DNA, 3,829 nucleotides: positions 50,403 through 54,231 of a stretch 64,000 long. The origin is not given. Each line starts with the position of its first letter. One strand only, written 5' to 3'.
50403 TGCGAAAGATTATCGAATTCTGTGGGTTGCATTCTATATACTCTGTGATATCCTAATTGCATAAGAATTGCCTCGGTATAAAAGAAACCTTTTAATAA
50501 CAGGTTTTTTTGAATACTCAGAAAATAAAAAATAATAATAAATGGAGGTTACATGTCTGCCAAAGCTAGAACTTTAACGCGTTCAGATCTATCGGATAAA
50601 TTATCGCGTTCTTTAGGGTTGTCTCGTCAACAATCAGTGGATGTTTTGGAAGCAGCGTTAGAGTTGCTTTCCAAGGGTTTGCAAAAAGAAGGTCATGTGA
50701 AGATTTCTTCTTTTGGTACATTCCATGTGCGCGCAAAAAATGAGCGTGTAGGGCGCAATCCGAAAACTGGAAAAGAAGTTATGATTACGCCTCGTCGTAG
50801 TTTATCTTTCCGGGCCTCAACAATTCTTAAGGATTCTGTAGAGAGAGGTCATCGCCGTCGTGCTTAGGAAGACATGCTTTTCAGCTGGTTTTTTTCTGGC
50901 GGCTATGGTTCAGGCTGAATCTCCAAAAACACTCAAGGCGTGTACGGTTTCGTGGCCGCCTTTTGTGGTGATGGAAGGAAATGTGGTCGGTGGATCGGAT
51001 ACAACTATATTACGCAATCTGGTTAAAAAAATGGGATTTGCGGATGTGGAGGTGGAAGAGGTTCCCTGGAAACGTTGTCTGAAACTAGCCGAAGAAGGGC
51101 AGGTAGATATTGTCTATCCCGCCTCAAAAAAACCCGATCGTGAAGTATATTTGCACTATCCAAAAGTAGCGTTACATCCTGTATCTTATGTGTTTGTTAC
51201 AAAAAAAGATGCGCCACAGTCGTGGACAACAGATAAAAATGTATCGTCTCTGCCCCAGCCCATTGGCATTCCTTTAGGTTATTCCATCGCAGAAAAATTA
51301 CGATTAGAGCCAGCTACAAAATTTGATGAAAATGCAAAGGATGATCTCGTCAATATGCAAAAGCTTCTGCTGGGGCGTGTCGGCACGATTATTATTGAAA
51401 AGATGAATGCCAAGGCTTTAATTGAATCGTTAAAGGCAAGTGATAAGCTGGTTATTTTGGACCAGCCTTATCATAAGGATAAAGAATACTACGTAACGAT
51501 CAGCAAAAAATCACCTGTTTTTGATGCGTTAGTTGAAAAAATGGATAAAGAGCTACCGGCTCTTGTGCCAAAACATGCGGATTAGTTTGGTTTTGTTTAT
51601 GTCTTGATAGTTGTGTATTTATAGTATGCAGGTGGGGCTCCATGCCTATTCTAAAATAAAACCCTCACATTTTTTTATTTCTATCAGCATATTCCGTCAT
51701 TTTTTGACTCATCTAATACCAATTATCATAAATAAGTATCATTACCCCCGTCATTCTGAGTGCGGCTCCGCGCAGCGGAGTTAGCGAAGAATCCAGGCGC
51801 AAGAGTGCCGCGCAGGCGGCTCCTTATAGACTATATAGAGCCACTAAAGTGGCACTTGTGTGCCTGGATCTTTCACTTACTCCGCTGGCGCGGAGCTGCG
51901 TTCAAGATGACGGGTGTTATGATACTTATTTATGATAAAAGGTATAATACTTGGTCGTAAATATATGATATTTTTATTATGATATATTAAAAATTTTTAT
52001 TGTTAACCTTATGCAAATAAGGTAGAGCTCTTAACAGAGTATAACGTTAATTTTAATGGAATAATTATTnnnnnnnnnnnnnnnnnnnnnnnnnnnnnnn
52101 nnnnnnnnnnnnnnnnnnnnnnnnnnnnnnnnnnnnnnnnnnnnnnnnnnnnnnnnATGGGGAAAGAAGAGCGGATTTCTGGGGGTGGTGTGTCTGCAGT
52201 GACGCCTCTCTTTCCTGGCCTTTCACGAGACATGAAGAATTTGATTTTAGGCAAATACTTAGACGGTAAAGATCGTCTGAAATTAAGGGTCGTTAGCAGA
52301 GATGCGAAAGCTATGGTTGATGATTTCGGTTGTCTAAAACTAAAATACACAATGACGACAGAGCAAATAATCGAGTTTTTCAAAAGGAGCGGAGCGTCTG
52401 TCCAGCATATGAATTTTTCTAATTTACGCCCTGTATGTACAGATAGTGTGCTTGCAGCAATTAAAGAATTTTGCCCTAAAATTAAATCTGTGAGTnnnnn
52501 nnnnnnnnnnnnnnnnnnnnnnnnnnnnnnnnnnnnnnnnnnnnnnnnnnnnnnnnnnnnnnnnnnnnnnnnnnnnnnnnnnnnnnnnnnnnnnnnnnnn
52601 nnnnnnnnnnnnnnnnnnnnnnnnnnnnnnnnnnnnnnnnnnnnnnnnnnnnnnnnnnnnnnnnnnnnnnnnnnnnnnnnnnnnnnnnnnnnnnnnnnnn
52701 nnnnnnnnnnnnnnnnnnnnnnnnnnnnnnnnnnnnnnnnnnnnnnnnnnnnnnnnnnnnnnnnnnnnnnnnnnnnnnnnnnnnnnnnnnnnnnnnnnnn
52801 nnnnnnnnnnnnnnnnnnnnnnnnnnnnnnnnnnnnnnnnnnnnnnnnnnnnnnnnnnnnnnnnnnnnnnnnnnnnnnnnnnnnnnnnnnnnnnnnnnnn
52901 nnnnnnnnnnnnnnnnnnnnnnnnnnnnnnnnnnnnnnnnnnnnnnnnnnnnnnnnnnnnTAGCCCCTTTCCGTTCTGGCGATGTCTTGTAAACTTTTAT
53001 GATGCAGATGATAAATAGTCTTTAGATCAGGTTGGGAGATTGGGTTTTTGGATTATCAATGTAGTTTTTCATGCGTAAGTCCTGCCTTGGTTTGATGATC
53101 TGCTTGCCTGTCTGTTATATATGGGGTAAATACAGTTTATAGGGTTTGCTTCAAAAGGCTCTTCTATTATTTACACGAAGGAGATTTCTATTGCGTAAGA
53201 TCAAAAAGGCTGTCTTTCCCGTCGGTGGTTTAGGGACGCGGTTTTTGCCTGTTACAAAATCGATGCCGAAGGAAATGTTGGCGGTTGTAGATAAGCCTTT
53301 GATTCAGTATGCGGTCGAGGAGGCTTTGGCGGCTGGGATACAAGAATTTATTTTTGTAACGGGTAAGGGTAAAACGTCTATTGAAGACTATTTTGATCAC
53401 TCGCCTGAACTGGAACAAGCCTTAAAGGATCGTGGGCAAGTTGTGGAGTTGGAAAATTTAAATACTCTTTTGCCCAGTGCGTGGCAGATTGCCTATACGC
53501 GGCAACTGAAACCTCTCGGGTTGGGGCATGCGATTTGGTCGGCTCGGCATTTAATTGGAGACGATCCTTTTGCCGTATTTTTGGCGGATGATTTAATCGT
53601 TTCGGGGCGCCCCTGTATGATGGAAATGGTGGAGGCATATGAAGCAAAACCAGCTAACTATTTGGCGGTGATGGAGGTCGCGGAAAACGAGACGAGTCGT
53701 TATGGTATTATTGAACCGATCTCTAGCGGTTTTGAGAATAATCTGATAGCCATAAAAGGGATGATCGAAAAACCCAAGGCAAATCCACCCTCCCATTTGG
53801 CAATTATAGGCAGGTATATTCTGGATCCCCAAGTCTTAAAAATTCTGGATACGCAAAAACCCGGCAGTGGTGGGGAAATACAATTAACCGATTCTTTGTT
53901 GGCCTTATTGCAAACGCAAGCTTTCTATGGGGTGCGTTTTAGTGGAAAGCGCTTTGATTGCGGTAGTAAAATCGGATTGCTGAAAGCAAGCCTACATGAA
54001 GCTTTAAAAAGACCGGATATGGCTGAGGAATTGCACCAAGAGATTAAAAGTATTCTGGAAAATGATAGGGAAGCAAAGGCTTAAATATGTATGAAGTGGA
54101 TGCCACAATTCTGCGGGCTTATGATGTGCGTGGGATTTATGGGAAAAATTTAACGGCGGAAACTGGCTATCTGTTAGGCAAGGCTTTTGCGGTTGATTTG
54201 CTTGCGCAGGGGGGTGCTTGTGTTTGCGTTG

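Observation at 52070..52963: Eukaryotic-like F-box + cysteine-containing LRR protein with recently expanded near-identical DNA repeats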

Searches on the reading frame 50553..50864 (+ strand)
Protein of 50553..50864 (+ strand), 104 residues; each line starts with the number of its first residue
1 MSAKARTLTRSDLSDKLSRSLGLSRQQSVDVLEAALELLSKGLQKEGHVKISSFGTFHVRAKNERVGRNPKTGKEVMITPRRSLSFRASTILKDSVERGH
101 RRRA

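Call 16: search_protein_families(library=ncbifam, proteins=[window:50553-50864:+], max_evalue=0.00001)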
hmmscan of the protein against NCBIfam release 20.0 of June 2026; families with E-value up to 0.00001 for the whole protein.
window:50553-50864:+ (104 aa): 6 families
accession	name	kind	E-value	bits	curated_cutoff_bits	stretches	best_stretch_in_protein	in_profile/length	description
NF001401.0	PRK00285.1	equivalog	1.1e-33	115.4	111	1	5-102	3-100/103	integration host factor subunit alpha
TIGR00987.1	himA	equivalog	4.5e-30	103.9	120.25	1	7-98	1-92/96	integration host factor subunit alpha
NF007945.0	PRK10664.1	equivalog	2.6e-15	56.7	157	1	9-96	2-89/90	nucleoid-associated protein HU-beta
NF008023.0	PRK10753.1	equivalog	3e-14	53.1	162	1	11-96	4-89/90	nucleoid-associated protein HU-alpha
NF001222.0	PRK00199.1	equivalog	4.4e-14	52.5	115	1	8-98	1-92/95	integration host factor subunit beta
TIGR00988.1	hip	equivalog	4.6e-12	46.1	119.95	1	9-97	2-91/94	integration host factor subunit beta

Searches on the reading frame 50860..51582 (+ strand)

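Call 16: search_protein_families(library=ncbifam, proteins=[window:50860-51582:+], max_evalue=0.00001)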
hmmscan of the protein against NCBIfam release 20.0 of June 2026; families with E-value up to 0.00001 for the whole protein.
window:50860-51582:+ (241 aa): 0 families

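Call 19: search_protein_families(library=pfam, proteins=[window:50860-51582:+], max_evalue=0.00001)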
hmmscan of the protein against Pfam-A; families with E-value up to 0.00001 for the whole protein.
window:50860-51582:+ (241 aa): 1 family
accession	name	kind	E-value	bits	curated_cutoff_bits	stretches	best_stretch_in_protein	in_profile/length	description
PF00497.25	SBP_bac_3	-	1.5e-09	38.1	26.4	1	30-214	7-98/132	Bacterial extracellular solute-binding proteins, family 3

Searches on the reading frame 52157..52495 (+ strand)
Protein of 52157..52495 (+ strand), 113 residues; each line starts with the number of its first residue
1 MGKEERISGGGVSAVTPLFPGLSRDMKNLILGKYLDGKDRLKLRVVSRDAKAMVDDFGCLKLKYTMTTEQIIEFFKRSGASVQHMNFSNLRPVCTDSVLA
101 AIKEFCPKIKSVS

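Call 25: find_homologous_proteins(query=window:52190-52495:+, max_evalue=10)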
Query window:52190-52495:+ (102 aa): 1 proteins with E <= 10 among 1 candidates.
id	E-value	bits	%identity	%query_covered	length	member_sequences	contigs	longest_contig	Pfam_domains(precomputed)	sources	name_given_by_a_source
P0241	1.7e-33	132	88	73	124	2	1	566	-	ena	-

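Call 27: find_encoding_contigs(protein=P0241, flank=5000)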
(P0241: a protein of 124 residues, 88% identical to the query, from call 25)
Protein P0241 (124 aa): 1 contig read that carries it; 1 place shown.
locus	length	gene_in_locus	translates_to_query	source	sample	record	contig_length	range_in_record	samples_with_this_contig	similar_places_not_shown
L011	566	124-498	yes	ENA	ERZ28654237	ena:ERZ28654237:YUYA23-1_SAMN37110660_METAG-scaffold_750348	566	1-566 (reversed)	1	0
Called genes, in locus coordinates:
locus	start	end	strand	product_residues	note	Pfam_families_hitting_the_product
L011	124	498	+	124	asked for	-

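Call 32: search_protein_representatives(protein=window:52157-52495:+)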
Query: 113 residues. Proteins with E-value up to 0.001 (for the whole library): 2; up to 1e-10: 1; up to 1e-30: 1. The best 2 are listed.
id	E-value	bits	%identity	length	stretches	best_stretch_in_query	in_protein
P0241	2.2e-41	156.4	91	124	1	1-82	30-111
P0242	1.3e-07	47.9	31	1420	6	67-109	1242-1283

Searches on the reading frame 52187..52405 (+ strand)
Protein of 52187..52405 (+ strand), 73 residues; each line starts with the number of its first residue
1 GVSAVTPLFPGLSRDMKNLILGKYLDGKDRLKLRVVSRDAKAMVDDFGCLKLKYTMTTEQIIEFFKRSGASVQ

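Call 55: predict_structure(alignment_id=A4)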
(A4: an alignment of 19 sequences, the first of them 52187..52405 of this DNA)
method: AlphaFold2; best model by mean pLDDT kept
length: 73 residues; sequences in the alignment: 19
mean_pLDDT: 82.6   pTM: 0.54
mean pLDDT of the five models: 82.6, 80.8, 80.5, 79.5, 77.5
residues with pLDDT >= 90: 18; 70-90: 46; 50-70: 7; < 50: 2
segments of 3 or more residues with pLDDT < 50: none
pLDDT, mean of each block of 10 residues (from residue 1): 67 89 91 90 84 82 82 61
secondary structure, 60 per line:
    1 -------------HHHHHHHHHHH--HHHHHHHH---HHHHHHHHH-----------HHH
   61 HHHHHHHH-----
elements in order: H14-24 H27-34 H38-46 H58-68

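Call 57: fold_search(model_id=the predicted structure, library=pdb)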
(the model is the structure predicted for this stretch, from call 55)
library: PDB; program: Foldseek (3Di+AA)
matches with E <= 10: 39; with E <= 0.001: 0
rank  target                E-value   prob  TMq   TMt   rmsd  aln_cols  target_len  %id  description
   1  4i6j_B                2.3e+00  0.18  0.37  0.08  10.6        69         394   22  A ubiquitin ligase-substrate complex (released 2013-03-13)
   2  9y6s_5s               2.3e+00  0.03  0.21  0.10  17.1        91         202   15  96-nm repeat of the Leishmania tarentolae doublet microtubule (released 2025-12-17)
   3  9xrl_k                2.6e+00  0.14  0.35  0.07   8.5        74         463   19  Structure of mouse cytoplasmic lattice (CPL) repeating unit (released 2026-03-18)
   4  5ibk_E                3.0e+00  0.51  0.45  0.64   2.5        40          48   20  Skp1-F-box in complex with a ubiquitin variant (released 2016-03-30)
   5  5ibk_B                3.2e+00  0.54  0.42  0.63   1.3        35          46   23  Skp1-F-box in complex with a ubiquitin variant (released 2016-03-30)
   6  7t1z_B                3.2e+00  0.21  0.44  0.09   7.1        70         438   17  Structure of the Fbw7-Skp1-MycNdegron complex (released 2022-02-16)
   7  2ovr_B                3.2e+00  0.21  0.43  0.08   7.3        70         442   17  Structure of the Skp1-Fbw7-CyclinEdegN complex (released 2007-04-24)
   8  2p1m_B                3.4e+00  0.28  0.36  0.05   1.9        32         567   12  TIR1-ASK1 complex structure (released 2007-04-10)
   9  12dl_PA               4.1e+00  0.12  0.38  0.07   9.3        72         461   14  Native structure of the cytoplasmic lattice (CPL) asymmetric unit from mouse MII eggs (released 2026-04-08)
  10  8ezt_A                4.1e+00  0.09  0.29  0.30  12.2        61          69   11  Crystal structure of HipB(Lp) from Legionella pneumophila (released 2023-09-27)
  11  8ezt_B                4.1e+00  0.09  0.28  0.29  12.2        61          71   11  Crystal structure of HipB(Lp) from Legionella pneumophila (released 2023-09-27)
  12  4pu3_C                4.1e+00  0.06  0.24  0.25  13.2        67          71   10  Shewanella oneidensis MR-1 Toxin Antitoxin System HipA, HipB and its operator DNA complex (space group P212121) (released 2014-08-06)
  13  6w66_B                4.3e+00  0.18  0.43  0.09   8.9        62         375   21  The structure of the F64A, S172A mutant Keap1-BTB domain in complex with SKP1-FBXL17 (released 2020-08-19)
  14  7sa1_B                4.9e+00  0.20  0.38  0.05   2.0        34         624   18  LRR-F-Box plant ubiquitin ligase (released 2022-04-20)
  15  6wcq_B                4.9e+00  0.15  0.42  0.09   9.0        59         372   22  Structure of a substrate-bound DQC ubiquitin ligase (released 2020-08-19)
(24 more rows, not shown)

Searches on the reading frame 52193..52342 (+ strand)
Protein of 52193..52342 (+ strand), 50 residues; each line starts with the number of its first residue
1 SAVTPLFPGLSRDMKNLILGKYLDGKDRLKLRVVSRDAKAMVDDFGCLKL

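Call 38: search_solved_structures(query=A3, max_evalue=10, show_alignments=4)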
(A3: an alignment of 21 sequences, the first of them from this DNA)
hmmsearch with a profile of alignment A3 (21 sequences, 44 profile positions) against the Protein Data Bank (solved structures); distinct sequences matched with E-value up to 10: 11.
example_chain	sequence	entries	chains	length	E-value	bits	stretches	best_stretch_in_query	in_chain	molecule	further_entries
3l2o_B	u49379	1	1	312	0.011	18.7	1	2-33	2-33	F-box only protein 4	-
9jkb_C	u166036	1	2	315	0.011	18.7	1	2-33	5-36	F-box only protein 4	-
5ibk_B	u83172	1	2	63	0.12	15.5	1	8-33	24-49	F-box/WD repeat-containing protein 7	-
6spb_5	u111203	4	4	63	0.29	14.2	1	12-41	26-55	50S ribosomal protein L35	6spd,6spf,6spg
7unr_7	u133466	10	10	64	0.3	14.2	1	12-41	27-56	50S ribosomal protein L35 | Large ribosomal subunit protein bL35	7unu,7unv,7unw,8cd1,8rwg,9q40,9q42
5vtp_A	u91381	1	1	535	0.4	13.8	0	15-39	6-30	DNA polymerase eta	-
5vzt_B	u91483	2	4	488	0.43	13.7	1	5-32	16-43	F-box only protein 31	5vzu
3mfh_A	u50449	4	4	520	0.63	13.1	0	15-39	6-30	DNA polymerase eta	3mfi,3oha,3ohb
4q51_A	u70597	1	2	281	0.66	13.1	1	2-23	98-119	Uncharacterized protein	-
9xzj_F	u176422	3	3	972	0.91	12.6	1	6-37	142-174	F-box DNA helicase 1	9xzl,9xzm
8b3o_AAA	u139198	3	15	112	1.5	11.9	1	11-23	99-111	Head virion protein G6P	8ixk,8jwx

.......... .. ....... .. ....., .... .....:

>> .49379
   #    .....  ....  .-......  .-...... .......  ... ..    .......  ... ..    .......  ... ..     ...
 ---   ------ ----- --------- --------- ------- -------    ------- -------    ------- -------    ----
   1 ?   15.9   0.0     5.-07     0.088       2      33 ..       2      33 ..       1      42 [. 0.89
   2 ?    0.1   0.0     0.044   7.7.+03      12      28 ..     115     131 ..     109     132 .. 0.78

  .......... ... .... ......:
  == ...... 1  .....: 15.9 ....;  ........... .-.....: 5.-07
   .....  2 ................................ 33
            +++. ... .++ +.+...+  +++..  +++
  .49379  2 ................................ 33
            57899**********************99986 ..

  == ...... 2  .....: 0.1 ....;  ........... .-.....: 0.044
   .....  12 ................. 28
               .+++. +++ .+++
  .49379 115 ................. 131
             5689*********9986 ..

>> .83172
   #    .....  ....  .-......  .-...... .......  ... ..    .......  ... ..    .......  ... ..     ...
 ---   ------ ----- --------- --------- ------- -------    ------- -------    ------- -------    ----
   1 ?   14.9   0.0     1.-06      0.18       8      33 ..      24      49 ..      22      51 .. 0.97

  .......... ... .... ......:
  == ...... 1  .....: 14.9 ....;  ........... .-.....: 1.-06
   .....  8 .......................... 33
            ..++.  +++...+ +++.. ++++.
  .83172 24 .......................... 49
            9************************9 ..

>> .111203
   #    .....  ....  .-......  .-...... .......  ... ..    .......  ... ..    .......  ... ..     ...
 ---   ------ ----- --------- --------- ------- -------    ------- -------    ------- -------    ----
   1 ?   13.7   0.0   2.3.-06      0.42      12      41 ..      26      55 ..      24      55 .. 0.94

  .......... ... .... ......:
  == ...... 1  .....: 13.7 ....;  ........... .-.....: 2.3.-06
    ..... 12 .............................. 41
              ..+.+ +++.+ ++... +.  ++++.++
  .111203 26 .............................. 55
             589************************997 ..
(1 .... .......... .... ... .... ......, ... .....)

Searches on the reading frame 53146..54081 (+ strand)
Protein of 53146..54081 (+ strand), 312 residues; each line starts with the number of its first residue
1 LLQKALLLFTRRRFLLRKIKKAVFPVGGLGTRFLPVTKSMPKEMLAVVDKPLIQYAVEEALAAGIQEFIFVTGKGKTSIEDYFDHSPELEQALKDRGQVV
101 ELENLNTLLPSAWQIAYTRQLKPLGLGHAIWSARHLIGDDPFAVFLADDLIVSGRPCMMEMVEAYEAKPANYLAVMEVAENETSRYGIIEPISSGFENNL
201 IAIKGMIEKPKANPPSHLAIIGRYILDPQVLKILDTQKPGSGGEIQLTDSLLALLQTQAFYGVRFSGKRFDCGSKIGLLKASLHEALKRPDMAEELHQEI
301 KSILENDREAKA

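Call 13: find_encoding_contigs(protein=window:53146-54081:+, flank=5000, max_places=4)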
Protein window:53146-54081:+ (312 aa): no gene with exactly this product is on record in the collection.

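Call 16: search_protein_families(library=ncbifam, proteins=[window:53146-54081:+], max_evalue=0.00001)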
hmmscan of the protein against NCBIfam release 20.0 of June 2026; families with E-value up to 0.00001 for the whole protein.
window:53146-54081:+ (312 aa): 16 families
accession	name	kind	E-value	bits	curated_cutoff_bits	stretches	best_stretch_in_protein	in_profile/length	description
TIGR01099.1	galU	equivalog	8.4e-97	323.8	326.8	1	19-281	1-261/261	UTP--glucose-1-phosphate uridylyltransferase GalU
NF009928.0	PRK13389.1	equivalog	9.8e-64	215.4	548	1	17-306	6-300/302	UTP--glucose-1-phosphate uridylyltransferase GalU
NF007516.0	PRK10122.1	equivalog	3.5e-55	187.2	534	1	21-305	5-296/297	UTP--glucose-1-phosphate uridylyltransferase GalF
TIGR01105.1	galF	equivalog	1.9e-51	175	659.2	1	21-304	5-295/297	GalU regulator GalF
TIGR01208.1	rmlA_long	equivalog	1.2e-35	123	320.25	1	21-282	1-231/353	glucose-1-phosphate thymidylyltransferase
TIGR03992.1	Arch_glmU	subfamily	1.6e-32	112.9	292.1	1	21-284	2-226/393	bifunctional sugar-1-phosphate nucleotidylyltransferase/acetyltransferase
NF041313.1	UDPGP_AglF_Halo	equivalog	1.6e-26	93.2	400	2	115-274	73-223/234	UTP--glucose-1-phosphate uridylyltransferase AglF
NF012024.0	PRK15480.1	equivalog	2.6e-19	69.5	588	1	18-268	2-220/292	glucose-1-phosphate thymidylyltransferase RfbA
TIGR01207.1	rmlA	equivalog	3.4e-19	69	360.65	1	25-253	5-202/286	glucose-1-phosphate thymidylyltransferase RfbA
NF041173.1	Sug_nt_acttase_Thmprot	equivalog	1.5e-14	53.8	600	1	21-282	2-224/405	bifunctional sugar-1-phosphate nucleotidylyltransferase/acetyltransferase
NF045761.1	NAMPUrTaseMurU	equivalog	2.9e-12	46.9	250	1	26-82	7-63/226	N-acetylmuramate alpha-1-phosphate uridylyltransferase MurU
NF052502.1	man1P_GTase_Rv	exception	4.4e-11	42.3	440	1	21-107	2-85/352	mannose-1-phosphate guanylyltransferase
NF049965.1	GlMnHpPGnyltfHddC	equivalog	1.8e-07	31.1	300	1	21-85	2-66/221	D-glycero-D-manno-heptose 1-phosphate guanosyltransferase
TIGR02623.1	G1P_cyt_trans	equivalog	2.1e-07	30.7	300.25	1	21-85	2-66/255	glucose-1-phosphate cytidylyltransferase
NF010935.0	PRK14355.1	equivalog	5.2e-07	28.6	718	0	23-95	7-76/459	bifunctional UDP-N-acetylglucosamine diphosphorylase/glucosamine-1-phosphate N-acetyltransferase GlmU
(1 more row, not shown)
